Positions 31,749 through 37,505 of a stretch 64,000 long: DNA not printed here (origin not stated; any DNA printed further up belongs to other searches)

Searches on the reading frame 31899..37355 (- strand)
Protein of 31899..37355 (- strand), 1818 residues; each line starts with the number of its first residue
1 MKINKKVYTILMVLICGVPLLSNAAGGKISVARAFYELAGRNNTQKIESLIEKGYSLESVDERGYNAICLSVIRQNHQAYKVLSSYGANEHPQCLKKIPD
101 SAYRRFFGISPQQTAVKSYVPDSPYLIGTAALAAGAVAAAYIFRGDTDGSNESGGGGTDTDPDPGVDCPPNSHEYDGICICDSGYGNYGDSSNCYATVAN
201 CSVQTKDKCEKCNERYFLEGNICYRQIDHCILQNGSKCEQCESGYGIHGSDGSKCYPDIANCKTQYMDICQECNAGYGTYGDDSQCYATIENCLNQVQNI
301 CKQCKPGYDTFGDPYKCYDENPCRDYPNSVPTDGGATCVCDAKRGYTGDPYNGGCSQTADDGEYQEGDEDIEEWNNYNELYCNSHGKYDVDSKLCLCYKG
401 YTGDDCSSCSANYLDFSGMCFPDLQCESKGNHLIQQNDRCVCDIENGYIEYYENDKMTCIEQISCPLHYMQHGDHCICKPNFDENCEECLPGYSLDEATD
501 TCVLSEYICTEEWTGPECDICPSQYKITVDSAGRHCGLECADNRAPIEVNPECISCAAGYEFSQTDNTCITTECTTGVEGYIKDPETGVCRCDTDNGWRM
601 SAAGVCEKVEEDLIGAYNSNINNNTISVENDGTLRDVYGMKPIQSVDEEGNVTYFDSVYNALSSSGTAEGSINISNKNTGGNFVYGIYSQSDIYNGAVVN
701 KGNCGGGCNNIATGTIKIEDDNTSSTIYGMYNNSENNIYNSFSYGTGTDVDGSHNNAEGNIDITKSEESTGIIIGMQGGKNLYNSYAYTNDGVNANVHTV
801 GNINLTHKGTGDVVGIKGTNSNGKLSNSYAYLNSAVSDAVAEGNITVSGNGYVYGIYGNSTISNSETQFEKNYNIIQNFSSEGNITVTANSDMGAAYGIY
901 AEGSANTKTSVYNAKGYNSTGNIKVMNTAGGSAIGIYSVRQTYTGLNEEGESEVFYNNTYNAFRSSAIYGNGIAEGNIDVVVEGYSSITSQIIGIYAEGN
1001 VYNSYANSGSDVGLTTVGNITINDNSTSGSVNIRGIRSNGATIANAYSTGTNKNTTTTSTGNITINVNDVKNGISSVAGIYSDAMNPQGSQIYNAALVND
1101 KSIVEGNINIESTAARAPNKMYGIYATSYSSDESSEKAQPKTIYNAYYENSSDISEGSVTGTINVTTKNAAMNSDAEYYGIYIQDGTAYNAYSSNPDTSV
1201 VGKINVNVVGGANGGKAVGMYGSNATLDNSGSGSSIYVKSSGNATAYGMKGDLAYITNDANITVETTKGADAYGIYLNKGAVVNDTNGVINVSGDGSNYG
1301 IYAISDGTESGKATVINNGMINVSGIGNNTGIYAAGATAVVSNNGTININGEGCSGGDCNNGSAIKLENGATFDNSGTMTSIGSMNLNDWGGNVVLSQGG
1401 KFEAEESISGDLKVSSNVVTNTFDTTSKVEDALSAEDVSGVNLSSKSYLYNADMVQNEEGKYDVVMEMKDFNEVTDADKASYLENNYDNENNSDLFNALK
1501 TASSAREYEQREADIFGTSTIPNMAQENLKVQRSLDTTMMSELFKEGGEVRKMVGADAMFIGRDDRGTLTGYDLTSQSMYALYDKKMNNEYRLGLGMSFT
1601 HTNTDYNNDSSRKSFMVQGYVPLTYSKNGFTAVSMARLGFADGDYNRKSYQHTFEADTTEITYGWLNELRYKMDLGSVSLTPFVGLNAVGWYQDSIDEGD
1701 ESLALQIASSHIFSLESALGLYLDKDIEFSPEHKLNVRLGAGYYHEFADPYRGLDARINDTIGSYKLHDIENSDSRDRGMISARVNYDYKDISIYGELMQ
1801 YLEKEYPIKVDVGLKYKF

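Call 11: search_protein_families(library=pfam, proteins=[window:31899-37355:-], max_evalue=0.001)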
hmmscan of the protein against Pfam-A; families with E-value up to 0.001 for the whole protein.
window:31899-37355:- (1818 aa): 3 families
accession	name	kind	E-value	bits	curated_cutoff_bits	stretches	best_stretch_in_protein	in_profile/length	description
PF03797.25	Autotransporter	-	1.1e-28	101.1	26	1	1563-1797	12-253/255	Autotransporter beta-domain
PF25783.1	BigA_beta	-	1.1e-05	25.6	24.3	1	1399-1469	11-83/84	BigA beta sandwich domain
PF23106.1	EGF_Teneurin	-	4.8e-05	23.8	24.3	1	382-407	5-28/30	Teneurin-like EGF domain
